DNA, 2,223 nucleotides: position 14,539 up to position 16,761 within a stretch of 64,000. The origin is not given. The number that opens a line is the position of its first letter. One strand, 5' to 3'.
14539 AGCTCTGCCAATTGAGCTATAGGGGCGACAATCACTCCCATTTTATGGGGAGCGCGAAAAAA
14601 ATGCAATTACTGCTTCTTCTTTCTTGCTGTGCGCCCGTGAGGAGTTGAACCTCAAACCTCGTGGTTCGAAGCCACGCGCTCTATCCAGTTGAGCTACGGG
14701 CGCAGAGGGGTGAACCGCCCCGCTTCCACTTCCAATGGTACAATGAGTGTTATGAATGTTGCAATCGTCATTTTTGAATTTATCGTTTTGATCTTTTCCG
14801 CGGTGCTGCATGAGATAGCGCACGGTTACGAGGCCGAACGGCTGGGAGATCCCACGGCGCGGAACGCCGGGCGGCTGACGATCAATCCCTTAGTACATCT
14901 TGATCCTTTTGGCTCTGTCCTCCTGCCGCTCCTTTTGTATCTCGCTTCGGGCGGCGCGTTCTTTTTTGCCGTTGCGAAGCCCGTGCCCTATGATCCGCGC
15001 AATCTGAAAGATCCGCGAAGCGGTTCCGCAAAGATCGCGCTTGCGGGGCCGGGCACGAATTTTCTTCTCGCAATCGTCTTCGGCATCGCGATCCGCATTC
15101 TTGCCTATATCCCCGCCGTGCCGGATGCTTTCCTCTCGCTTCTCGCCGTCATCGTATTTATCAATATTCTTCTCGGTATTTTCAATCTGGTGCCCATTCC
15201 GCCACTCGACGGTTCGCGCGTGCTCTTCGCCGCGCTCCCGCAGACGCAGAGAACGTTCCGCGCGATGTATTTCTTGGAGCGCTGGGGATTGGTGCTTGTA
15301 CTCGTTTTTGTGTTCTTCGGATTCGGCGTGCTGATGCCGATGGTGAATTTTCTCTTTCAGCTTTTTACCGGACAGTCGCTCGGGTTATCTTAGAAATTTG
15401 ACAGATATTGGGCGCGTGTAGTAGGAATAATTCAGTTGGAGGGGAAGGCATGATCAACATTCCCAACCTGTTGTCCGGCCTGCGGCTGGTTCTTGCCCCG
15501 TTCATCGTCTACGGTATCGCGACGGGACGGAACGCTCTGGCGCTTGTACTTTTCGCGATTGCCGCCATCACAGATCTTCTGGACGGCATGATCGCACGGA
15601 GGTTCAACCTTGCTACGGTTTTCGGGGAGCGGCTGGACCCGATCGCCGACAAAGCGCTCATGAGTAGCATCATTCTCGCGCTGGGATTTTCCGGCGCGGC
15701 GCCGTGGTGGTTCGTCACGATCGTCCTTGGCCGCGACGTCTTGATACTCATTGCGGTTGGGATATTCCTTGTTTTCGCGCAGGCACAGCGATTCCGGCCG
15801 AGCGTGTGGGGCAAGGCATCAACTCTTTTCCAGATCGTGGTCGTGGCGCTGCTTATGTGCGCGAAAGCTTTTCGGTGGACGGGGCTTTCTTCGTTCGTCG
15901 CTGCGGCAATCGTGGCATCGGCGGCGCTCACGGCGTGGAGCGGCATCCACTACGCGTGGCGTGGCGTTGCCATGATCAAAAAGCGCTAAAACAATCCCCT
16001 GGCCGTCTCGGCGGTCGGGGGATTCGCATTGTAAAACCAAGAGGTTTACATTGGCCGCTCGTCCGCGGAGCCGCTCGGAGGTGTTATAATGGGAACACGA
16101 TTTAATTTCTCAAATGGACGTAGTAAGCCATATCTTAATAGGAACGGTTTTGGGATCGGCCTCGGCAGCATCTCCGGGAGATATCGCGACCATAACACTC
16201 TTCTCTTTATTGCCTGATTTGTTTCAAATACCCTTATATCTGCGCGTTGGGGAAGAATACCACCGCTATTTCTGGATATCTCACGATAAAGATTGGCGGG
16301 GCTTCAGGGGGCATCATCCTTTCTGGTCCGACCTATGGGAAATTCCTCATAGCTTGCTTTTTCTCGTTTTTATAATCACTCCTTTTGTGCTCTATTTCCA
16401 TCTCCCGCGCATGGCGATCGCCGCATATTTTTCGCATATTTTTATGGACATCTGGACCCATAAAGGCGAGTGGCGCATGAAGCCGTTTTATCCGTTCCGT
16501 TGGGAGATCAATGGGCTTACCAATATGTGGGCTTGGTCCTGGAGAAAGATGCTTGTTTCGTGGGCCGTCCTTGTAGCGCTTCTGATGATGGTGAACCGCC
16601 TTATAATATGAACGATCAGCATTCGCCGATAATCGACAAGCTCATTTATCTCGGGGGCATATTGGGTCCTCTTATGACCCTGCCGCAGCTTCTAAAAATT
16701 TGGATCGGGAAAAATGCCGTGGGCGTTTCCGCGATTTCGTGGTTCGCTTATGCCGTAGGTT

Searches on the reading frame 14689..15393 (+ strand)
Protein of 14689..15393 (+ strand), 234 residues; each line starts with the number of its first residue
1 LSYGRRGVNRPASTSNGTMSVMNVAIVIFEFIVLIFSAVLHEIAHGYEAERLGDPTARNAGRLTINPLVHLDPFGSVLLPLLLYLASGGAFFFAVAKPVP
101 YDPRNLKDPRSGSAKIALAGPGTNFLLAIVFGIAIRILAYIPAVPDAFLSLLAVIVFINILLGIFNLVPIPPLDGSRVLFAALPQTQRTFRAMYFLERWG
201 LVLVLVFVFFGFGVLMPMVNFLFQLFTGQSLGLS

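Call 31: search_protein_families(library=pfam, proteins=[window:14689-15393:+], max_evalue=0.01)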
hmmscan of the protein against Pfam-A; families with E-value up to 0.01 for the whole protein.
window:14689-15393:+ (234 aa): 1 family
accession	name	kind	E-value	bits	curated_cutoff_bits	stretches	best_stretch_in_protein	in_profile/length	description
PF02163.28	Peptidase_M50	-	6.4e-17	62.1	27.2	2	143-206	154-220/221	Peptidase family M50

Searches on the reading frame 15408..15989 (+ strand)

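Call 31: search_protein_families(library=pfam, proteins=[window:15408-15989:+], max_evalue=0.01)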
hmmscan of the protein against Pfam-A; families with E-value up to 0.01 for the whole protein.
window:15408-15989:+ (193 aa): 1 family
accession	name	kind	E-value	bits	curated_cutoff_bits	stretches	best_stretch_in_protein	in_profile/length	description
PF01066.26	CDP-OH_P_transf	-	5.5e-33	115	22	1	17-171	2-146/152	CDP-alcohol phosphatidyltransferase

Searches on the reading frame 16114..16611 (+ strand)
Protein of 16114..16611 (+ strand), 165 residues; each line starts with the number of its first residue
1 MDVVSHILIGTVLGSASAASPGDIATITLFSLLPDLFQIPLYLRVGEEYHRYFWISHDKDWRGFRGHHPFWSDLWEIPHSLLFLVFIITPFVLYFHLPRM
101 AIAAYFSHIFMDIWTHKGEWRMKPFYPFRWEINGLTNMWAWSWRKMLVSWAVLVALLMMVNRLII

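Call 31: search_protein_families(library=pfam, proteins=[window:16114-16611:+], max_evalue=0.01)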
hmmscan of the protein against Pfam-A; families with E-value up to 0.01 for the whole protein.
window:16114-16611:+ (165 aa): 1 family
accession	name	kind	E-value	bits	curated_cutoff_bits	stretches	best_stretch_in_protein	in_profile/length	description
PF04307.19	YdjM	-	3.3e-08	33.7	29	1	1-159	1-167/176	YdjM inner membrane protein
